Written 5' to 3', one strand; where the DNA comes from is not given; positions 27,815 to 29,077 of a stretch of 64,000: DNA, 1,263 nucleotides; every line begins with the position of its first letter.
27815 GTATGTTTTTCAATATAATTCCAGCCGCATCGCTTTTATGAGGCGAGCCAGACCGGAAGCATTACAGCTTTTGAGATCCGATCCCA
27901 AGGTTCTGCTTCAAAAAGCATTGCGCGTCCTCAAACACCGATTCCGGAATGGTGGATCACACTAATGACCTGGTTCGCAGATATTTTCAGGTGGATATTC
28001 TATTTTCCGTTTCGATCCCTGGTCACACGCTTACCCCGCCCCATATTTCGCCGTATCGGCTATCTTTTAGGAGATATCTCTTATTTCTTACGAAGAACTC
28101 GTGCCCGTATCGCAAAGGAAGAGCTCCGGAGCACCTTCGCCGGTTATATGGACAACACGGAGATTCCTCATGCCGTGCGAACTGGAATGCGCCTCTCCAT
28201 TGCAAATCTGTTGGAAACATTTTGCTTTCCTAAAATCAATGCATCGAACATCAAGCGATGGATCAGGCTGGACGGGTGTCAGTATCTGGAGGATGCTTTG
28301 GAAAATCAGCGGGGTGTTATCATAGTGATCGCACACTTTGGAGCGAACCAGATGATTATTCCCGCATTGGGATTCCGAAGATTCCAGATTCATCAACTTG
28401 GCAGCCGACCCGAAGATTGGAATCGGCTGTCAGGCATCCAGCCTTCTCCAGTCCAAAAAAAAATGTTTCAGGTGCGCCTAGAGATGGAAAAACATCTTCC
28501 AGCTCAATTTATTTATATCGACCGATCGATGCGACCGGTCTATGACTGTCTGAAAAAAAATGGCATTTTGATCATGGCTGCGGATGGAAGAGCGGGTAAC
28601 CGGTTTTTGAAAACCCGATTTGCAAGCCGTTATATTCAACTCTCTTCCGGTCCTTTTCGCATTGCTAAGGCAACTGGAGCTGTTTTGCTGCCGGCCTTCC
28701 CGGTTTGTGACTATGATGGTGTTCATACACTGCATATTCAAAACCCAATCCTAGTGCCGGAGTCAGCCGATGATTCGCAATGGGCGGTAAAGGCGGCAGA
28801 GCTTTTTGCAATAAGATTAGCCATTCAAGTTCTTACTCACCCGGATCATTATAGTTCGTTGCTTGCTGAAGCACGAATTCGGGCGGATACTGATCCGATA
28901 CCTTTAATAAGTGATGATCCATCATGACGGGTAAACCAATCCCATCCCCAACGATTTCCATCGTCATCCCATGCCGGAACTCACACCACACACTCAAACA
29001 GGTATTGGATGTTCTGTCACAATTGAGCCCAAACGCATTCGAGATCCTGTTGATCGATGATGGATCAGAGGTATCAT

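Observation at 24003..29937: Five-gene radical-SAM cluster (2x B12-rSAM, SPASM/twitch rSAM, acyltransferase, membrane GT2) directly downstream of rpoD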

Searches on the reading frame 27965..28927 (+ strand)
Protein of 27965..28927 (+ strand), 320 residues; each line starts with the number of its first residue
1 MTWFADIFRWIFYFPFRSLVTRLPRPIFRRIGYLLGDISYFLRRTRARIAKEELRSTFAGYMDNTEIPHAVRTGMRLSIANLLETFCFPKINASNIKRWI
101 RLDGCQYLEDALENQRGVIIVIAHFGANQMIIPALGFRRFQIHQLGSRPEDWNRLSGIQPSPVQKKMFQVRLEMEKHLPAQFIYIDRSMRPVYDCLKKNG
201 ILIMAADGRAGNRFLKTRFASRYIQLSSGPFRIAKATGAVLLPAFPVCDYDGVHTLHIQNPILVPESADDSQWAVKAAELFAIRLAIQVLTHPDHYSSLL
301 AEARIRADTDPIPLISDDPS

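Call 6: search_protein_families(library=pfam, proteins=[window:27965-28927:+], max_evalue=0.01)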
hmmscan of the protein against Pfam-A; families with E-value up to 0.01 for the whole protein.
window:27965-28927:+ (320 aa): 1 family
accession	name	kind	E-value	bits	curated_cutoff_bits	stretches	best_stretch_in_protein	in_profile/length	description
PF03279.18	Lip_A_acyltrans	-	2e-16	60.5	22.3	1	13-296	19-286/295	Bacterial lipid A biosynthesis acyltransferase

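Call 7: search_protein_families(library=ncbifam, proteins=[window:27965-28927:+], max_evalue=0.01)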
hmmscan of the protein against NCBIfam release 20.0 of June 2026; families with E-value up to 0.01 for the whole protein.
window:27965-28927:+ (320 aa): 12 families
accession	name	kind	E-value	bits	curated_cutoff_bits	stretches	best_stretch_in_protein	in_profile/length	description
NF005919.0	PRK07920.1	equivalog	1.3e-12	47.4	209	2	18-127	20-130/311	phosphatidylinositol mannoside acyltransferase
NF005340.0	PRK06860.1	subfamily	1.4e-12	47.5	398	1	15-274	26-272/309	lipid A biosynthesis lauroyl acyltransferase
NF005952.0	PRK08025.1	equivalog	2.7e-11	43.1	517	1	17-251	26-246/306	kdo(2)-lipid IV(A) palmitoleoyltransferase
TIGR02207.1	lipid_A_htrB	subfamily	4.2e-11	42.8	297.8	1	10-269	13-261/303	LpxL/LpxP family Kdo(2)-lipid IV(A) lauroyl/palmitoleoyl acyltransferase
NF006432.0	PRK08706.1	equivalog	8.7e-11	41.6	384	1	18-135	9-125/289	lipid A biosynthesis lauroyl acyltransferase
NF006270.0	PRK08419.1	equivalog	1.1e-10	41.4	248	1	14-276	11-260/298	lipid A biosynthesis lauroyl acyltransferase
NF006438.0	PRK08734.1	equivalog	8.7e-07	28.2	363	1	16-131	13-128/305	lauroyl acyltransferase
NF004191.0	PRK05646.1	equivalog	3.8e-06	26.3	491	1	18-130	26-137/310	lipid A biosynthesis lauroyl acyltransferase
NF006437.0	PRK08733.1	equivalog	5.3e-06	25.8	540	1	19-261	30-256/306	LpxL/LpxP family Kdo(2)-lipid IV(A) lauroyl/palmitoleoyl acyltransferase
NF005399.0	PRK06946.1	subfamily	2.5e-05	23.7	343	1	18-262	15-246/294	lipid A biosynthesis lauroyl acyltransferase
NF006487.0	PRK08905.1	equivalog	2.5e-05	23.5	281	1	18-130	8-116/290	lysophospholipid acyltransferase family protein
NF006507.0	PRK08943.1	subfamily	0.0074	15.4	337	0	232-300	236-301/322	lipid A biosynthesis (KDO)2-(lauroyl)-lipid IVA acyltransferase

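Call 29: search_solved_structures(query=A2, max_evalue=1, show_alignments=2)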
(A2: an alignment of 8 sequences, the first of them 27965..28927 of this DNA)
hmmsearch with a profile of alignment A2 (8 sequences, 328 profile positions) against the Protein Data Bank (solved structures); distinct sequences matched with E-value up to 1: 5.
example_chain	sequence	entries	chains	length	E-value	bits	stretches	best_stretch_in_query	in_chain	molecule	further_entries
5oce_A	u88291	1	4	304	2.9e-12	49.5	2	215-299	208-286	Phosphatidylinositol mannoside acyltransferase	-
5f2t_A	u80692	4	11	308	3e-12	49.5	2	215-299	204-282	Phosphatidylinositol mannoside acyltransferase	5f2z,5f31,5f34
5knk_B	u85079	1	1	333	3.1e-12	49.5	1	20-317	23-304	Lipid A biosynthesis lauroyl acyltransferase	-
5kn7_B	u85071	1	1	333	3.1e-12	49.4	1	20-317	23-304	Lipid A biosynthesis lauroyl acyltransferase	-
7ojt_A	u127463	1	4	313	3.2e-12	49.4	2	215-299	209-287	Phosphatidylinositol mannoside acyltransferase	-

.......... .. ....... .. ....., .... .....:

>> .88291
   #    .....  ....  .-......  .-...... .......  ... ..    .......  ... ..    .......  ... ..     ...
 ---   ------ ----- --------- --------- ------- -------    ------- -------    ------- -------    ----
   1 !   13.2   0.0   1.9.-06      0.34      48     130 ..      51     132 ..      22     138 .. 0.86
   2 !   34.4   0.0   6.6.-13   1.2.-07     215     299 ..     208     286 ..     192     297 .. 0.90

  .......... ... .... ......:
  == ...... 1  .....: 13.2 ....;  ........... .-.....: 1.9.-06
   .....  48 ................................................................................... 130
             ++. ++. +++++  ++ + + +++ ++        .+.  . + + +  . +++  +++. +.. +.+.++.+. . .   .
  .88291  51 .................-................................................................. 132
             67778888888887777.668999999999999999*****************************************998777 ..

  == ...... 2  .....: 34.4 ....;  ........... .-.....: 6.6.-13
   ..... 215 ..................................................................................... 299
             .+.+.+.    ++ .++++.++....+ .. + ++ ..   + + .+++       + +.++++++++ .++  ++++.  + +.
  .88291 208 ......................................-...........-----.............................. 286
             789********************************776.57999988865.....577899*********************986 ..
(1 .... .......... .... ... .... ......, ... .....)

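Call 36: find_related_loci(query=A3, collection=metagenome_contigs, flank=10000)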
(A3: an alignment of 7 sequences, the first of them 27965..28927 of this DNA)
Query A3 (320 aa) in metagenome_contigs; peptide patterns used: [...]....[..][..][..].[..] (x = any residue, [..] = any of these).
129 stretches matched a pattern; 45 encode a relative of the query (tblastn E <= 1e-3); 45 distinct loci.
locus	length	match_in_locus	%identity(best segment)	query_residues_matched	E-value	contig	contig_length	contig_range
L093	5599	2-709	56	82-317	3e-86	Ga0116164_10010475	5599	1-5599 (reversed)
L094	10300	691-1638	42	1-317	6e-76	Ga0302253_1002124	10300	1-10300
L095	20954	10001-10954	32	4-320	6e-56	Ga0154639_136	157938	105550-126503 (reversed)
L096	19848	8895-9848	32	4-320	6e-56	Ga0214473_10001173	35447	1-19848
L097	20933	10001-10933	34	6-315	8e-55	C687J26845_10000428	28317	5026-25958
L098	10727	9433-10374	34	6-318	1e-53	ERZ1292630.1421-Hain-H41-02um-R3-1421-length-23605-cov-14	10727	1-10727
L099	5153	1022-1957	33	1-314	4e-54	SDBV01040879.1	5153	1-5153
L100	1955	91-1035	31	1-315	3e-52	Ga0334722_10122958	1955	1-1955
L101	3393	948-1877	29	6-315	2e-49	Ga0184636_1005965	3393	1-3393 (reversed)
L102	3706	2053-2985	33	6-316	1e-49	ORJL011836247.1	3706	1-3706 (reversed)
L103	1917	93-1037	34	6-319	1e-48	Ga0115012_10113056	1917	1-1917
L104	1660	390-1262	33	6-296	6e-45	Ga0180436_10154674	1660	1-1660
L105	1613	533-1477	30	1-315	5e-44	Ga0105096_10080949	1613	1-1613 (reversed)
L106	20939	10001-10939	32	6-318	2e-42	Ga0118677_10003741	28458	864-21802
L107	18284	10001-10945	30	1-314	2e-42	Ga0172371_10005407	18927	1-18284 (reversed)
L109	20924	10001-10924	29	6-315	4e-42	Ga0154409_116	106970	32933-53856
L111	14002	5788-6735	32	5-319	2e-41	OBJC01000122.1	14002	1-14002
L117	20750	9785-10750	29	1-320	2e-38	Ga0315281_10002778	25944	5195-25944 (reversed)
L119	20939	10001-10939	32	6-317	8e-38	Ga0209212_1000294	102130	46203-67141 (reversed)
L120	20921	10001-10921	31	6-319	3e-37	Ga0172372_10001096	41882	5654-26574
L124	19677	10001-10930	30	6-314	8e-43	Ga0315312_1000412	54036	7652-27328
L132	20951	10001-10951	28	6-320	1e-28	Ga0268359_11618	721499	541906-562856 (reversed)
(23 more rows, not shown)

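Call 39: search_protein_families(library=pfam, proteins=[L117:2946-4463:+, L117:4432-6462:+, L117:6512-7984:+, L117:7990-9603:+, L117:17781-18671:+, L117:18664-19833:+, L124:4228-5886:+, L124:5889-7577:+, L124:8631-9980:+, L124:2694-4121:+], max_evalue=0.001)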
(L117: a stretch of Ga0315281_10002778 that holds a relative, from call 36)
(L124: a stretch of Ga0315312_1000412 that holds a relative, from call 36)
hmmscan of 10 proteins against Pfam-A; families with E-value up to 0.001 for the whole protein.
L117:2946-4463:+ (505 aa): 1 family
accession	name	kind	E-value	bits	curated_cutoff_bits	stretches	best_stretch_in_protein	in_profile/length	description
PF04932.20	Wzy_C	-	1.9e-09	37.9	31.7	1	262-423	4-149/149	O-Antigen ligase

L117:4432-6462:+ (676 aa): 0 families

L117:6512-7984:+ (490 aa): 2 families
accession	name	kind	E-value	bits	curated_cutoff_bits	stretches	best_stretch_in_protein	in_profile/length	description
PF01943.22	Polysacc_synt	-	2.7e-19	70.1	28.2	1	18-286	2-273/274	Polysaccharide biosynthesis protein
PF13440.11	Polysacc_synt_3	-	1.1e-08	35.2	23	1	42-337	2-293/293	Polysaccharide biosynthesis protein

L117:7990-9603:+ (537 aa): 1 family
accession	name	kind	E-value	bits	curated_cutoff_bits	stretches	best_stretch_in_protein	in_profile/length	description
PF01663.27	Phosphodiest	-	8.8e-41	141.1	23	1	7-415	2-325/342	Type I phosphodiesterase / nucleotide pyrophosphatase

L117:17781-18671:+ (296 aa): 1 family
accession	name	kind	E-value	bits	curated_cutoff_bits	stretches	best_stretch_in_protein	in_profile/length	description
PF12146.15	Hydrolase_4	-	0.00097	18.9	27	0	67-161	7-96/239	Serine aminopeptidase, S33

L117:18664-19833:+ (389 aa): 1 family
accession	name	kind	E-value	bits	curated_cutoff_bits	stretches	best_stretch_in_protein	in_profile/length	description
PF01075.23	Glyco_transf_9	-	5e-33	114.9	22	1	117-349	3-234/247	Glycosyltransferase family 9 (heptosyltransferase)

L124:4228-5886:+ (552 aa): 1 family
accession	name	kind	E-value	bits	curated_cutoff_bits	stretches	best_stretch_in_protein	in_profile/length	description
PF01943.22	Polysacc_synt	-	2e-11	44.3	28.2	1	49-312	11-255/274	Polysaccharide biosynthesis protein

L124:5889-7577:+ (562 aa): 2 families
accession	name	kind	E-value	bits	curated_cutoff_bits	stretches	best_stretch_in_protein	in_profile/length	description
PF01663.27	Phosphodiest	-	2e-40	139.9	23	1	6-436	1-324/342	Type I phosphodiesterase / nucleotide pyrophosphatase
PF00884.28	Sulfatase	-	0.00086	19.1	25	0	217-270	181-245/301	Sulfatase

L124:8631-9980:+ (449 aa): 6 families
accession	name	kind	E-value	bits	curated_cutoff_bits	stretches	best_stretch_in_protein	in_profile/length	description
PF01593.30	Amino_oxidase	-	2.7e-20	73.5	19.8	1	10-444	1-442/443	Flavin containing amine oxidoreductase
PF13450.12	NAD_binding_8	-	4.5e-15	56.1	21.9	1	5-69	1-66/68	NAD(P)-binding Rossmann-like domain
PF01266.30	DAO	-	1.1e-08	35.4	27.9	1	3-41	2-39/353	FAD dependent oxidoreductase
PF00890.30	FAD_binding_2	-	3.4e-06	27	20.4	1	3-40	2-37/414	FAD binding domain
PF01494.25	FAD_binding_3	-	2.6e-05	24.1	22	1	2-40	3-41/349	FAD binding domain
PF01946.23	Thi4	-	0.00045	20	26.2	1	2-37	19-55/235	Thi4 family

L124:2694-4121:+ (475 aa): 1 family
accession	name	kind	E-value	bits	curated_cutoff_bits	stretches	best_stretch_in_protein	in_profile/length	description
PF04932.20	Wzy_C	-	3e-15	56.8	31.7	1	276-406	5-149/149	O-Antigen ligase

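Call 40: search_protein_families(library=pfam, proteins=[L097:739-2529:+, L097:2510-3976:+, L097:3973-5469:+, L097:5503-6825:+, L097:6773-7828:+, L097:7841-9736:+, L109:15482-16285:+, L109:16287-17147:+, L109:17137-18375:+, L119:14759-15505:+], max_evalue=0.001)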
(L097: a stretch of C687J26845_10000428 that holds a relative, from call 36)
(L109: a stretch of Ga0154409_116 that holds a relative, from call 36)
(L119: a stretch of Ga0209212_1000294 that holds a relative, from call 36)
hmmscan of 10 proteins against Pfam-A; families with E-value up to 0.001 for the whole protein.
L097:739-2529:+ (596 aa): 5 families
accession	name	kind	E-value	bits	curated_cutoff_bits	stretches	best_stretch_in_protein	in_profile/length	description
PF13807.11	GNVR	-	1.4e-09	38.2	27.7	1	263-344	3-79/82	G-rich domain on putative tyrosine kinase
PF02706.20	Wzz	-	3.2e-08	34.2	25.5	1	2-97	4-91/91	Chain length determinant protein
PF01656.29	CbiA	-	7.4e-06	26.4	25.4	1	415-589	2-86/125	CobQ/CobB/MinD/ParA nucleotide binding domain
PF13614.12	AAA_31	-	5.7e-05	23.6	27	1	424-569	14-162/177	AAA domain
PF13500.12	AAA_26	-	0.00051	20.4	27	0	549-590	130-171/198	AAA domain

L097:2510-3976:+ (488 aa): 2 families
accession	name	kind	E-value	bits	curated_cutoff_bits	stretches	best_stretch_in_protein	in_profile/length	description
PF01943.22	Polysacc_synt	-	2.4e-17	63.7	28.2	1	13-281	2-272/274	Polysaccharide biosynthesis protein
PF13440.11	Polysacc_synt_3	-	7.1e-10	39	23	1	36-329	1-293/293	Polysaccharide biosynthesis protein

L097:3973-5469:+ (498 aa): 1 family
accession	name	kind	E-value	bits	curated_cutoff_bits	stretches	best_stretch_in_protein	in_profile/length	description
PF04932.20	Wzy_C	-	4.4e-07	30.2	31.7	1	284-420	7-149/149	O-Antigen ligase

L097:5503-6825:+ (440 aa): 1 family
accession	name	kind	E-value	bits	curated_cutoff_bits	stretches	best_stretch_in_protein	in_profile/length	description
PF13231.12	PMT_2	-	1.1e-13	52.2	26.1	1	88-245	4-159/160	Dolichyl-phosphate-mannose-protein mannosyltransferase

L097:6773-7828:+ (351 aa): 0 families

L097:7841-9736:+ (631 aa): 2 families
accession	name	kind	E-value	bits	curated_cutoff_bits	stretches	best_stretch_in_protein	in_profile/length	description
PF01229.23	Glyco_hydro_39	-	1.2e-09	37.9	26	1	265-382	119-232/472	Glycosyl hydrolases family 39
PF22540.1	RET_CRD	-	1.8e-07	31.8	26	1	135-168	47-80/103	RET, Cysteine Rich Domain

L109:15482-16285:+ (267 aa): 7 families
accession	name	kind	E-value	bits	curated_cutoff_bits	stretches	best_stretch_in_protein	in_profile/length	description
PF08241.18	Methyltransf_11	-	1.2e-19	71.1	21.2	1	71-158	1-94/95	Methyltransferase domain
PF13649.12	Methyltransf_25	-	6.4e-12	46.4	27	1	71-155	2-97/97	Methyltransferase domain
PF13489.12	Methyltransf_23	-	1.1e-10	41.9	27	1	60-161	16-118/164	Methyltransferase domain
PF13847.12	Methyltransf_31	-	1.7e-10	41.2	27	1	65-163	2-113/145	Methyltransferase domain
PF01209.24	Ubie_methyltran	-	3.2e-07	30.4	20.1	1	110-163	102-155/233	ubiE/COQ5 methyltransferase family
PF08242.18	Methyltransf_12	-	9.6e-07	29.9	30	1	71-156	1-97/98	Methyltransferase domain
PF05148.21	Methyltransf_8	-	0.00028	21.3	27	0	66-159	72-156/219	Hypothetical methyltransferase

L109:16287-17147:+ (286 aa): 1 family
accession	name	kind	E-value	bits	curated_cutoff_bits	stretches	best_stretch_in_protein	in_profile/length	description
PF12146.15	Hydrolase_4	-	0.00083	19.2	27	0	58-154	7-99/239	Serine aminopeptidase, S33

L109:17137-18375:+ (412 aa): 1 family
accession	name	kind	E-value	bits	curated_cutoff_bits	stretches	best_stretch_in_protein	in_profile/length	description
PF01075.23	Glyco_transf_9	-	2e-26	93.3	22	1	138-369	2-234/247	Glycosyltransferase family 9 (heptosyltransferase)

L119:14759-15505:+ (248 aa): 7 families
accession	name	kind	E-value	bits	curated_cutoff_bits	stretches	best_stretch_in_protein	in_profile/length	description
PF08241.18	Methyltransf_11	-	2.2e-18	67.1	21.2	1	52-140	1-95/95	Methyltransferase domain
PF13649.12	Methyltransf_25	-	1.1e-10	42.4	27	1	52-136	2-97/97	Methyltransferase domain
PF13847.12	Methyltransf_31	-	2.1e-09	37.6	27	1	45-144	1-113/145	Methyltransferase domain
PF13489.12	Methyltransf_23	-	2.7e-07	30.9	27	1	40-142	15-118/164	Methyltransferase domain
PF01209.24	Ubie_methyltran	-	6.5e-06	26.1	20.1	1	90-144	101-155/233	ubiE/COQ5 methyltransferase family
PF08242.18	Methyltransf_12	-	2.9e-05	25.1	30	1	52-137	1-97/98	Methyltransferase domain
PF05148.21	Methyltransf_8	-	0.00029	21.2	27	0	46-140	71-156/219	Hypothetical methyltransferase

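Call 52: search_protein_families(library=pfam, proteins=[L120:8654-11014:+, L132:8471-10945:+, L111:4125-5774:+, L111:6795-8126:+, L111:8130-9101:+, L111:9091-10998:+, L107:2325-4493:+, L107:4594-6861:+, L107:6858-8360:+, L107:16571-18025:+], max_evalue=0.001)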
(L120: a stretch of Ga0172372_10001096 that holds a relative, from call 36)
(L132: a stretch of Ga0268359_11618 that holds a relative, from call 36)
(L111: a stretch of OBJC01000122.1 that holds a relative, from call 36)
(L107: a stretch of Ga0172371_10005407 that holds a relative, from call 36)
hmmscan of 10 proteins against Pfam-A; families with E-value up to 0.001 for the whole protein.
L120:8654-11014:+ (786 aa): 1 family
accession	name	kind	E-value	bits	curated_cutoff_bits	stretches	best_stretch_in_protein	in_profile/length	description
PF03279.18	Lip_A_acyltrans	-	1.2e-20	74.4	22.3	1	453-738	15-291/295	Bacterial lipid A biosynthesis acyltransferase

L132:8471-10945:+ (824 aa): 1 family
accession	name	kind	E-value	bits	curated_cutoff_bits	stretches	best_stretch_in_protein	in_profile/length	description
PF03279.18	Lip_A_acyltrans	-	2e-15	57.2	22.3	1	512-806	14-289/295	Bacterial lipid A biosynthesis acyltransferase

L111:4125-5774:+ (549 aa): 2 families
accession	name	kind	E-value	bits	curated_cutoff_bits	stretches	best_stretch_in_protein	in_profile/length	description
PF00501.34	AMP-binding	-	2.3e-76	257.6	29.9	1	41-399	2-383/384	AMP-binding enzyme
PF13193.12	AMP-binding_C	-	2.5e-13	51.2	24.5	1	450-525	1-76/76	AMP-binding enzyme C-terminal domain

L111:6795-8126:+ (443 aa): 3 families
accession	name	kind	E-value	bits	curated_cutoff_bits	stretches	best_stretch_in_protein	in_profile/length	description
PF00884.28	Sulfatase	-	2.4e-32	112.9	25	1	41-330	1-300/301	Sulfatase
PF01663.27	Phosphodiest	-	3.6e-12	47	23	2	43-106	1-66/342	Type I phosphodiesterase / nucleotide pyrophosphatase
PF16347.10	SGSH_C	-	1.1e-05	26.1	29.3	1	278-336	2-58/154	N-sulphoglucosamine sulphohydrolase, C-terminal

L111:8130-9101:+ (323 aa): 2 families
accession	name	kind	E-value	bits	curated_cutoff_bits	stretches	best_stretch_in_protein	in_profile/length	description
PF00849.27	PseudoU_synth_2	-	4.5e-24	85.8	26.8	1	104-243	1-150/152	RNA pseudouridylate synthase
PF01479.30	S4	-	5.3e-05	23.3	22.8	1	45-68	12-36/48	S4 domain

L111:9091-10998:+ (635 aa): 3 families
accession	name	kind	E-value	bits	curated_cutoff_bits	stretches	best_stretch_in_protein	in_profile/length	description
PF00884.28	Sulfatase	-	7.8e-40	137.5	25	1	199-508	3-300/301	Sulfatase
PF01663.27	Phosphodiest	-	3.6e-13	50.3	23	1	199-268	1-67/342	Type I phosphodiesterase / nucleotide pyrophosphatase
PF16347.10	SGSH_C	-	0.00077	20.1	29.3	0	456-530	1-74/154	N-sulphoglucosamine sulphohydrolase, C-terminal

L107:2325-4493:+ (722 aa): 3 families
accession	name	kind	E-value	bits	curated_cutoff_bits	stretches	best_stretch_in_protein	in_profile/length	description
PF10609.15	ParA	-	3.4e-06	27.1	27.1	1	516-673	4-160/246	NUBPL iron-transfer P-loop NTPase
PF13614.12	AAA_31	-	9.4e-06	26.1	27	1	516-661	2-152/177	AAA domain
PF01656.29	CbiA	-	0.00033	21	25.4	0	520-655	3-54/125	CobQ/CobB/MinD/ParA nucleotide binding domain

L107:4594-6861:+ (755 aa): 6 families
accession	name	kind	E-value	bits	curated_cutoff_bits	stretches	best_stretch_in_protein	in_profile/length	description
PF02449.21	Glyco_hydro_42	-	7.9e-16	58.8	21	1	123-351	42-234/376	Beta-galactosidase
PF13202.12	EF-hand_5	-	1.2e-08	34.5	25.9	0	723-739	4-20/25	EF hand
PF00036.39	EF-hand_1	-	6.2e-07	29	25.4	0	723-739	5-21/29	EF hand domain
PF13405.12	EF-hand_6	-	1.5e-06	27.8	25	0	722-741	4-23/30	EF-hand domain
PF13499.12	EF-hand_7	-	1.7e-06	28.8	30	0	698-717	43-62/67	EF-hand domain pair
PF01373.23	Glyco_hydro_14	-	4.8e-05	22.9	27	1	180-300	109-223/402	Glycosyl hydrolase family 14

L107:6858-8360:+ (500 aa): 1 family
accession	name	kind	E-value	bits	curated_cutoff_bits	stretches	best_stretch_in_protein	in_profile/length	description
PF04932.20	Wzy_C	-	1.4e-11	44.8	31.7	1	280-424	3-147/149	O-Antigen ligase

L107:16571-18025:+ (484 aa): 6 families
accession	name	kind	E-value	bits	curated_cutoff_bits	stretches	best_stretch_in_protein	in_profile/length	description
PF01593.30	Amino_oxidase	-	3.8e-17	63.1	19.8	1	15-327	1-304/443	Flavin containing amine oxidoreductase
PF13450.12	NAD_binding_8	-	6.4e-11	42.8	21.9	1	10-69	1-58/68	NAD(P)-binding Rossmann-like domain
PF00070.33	Pyr_redox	-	0.00017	22.4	22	0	7-41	1-35/82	Pyridine nucleotide-disulphide oxidoreductase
PF12831.13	FAD_oxidored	-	0.00018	21.4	27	0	8-44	2-38/416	FAD dependent oxidoreductase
PF01494.25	FAD_binding_3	-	0.0005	19.8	22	1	7-38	3-34/349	FAD binding domain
PF03275.19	GLF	-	0.0008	19.6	26.3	0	302-368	96-160/203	UDP-galactopyranose mutase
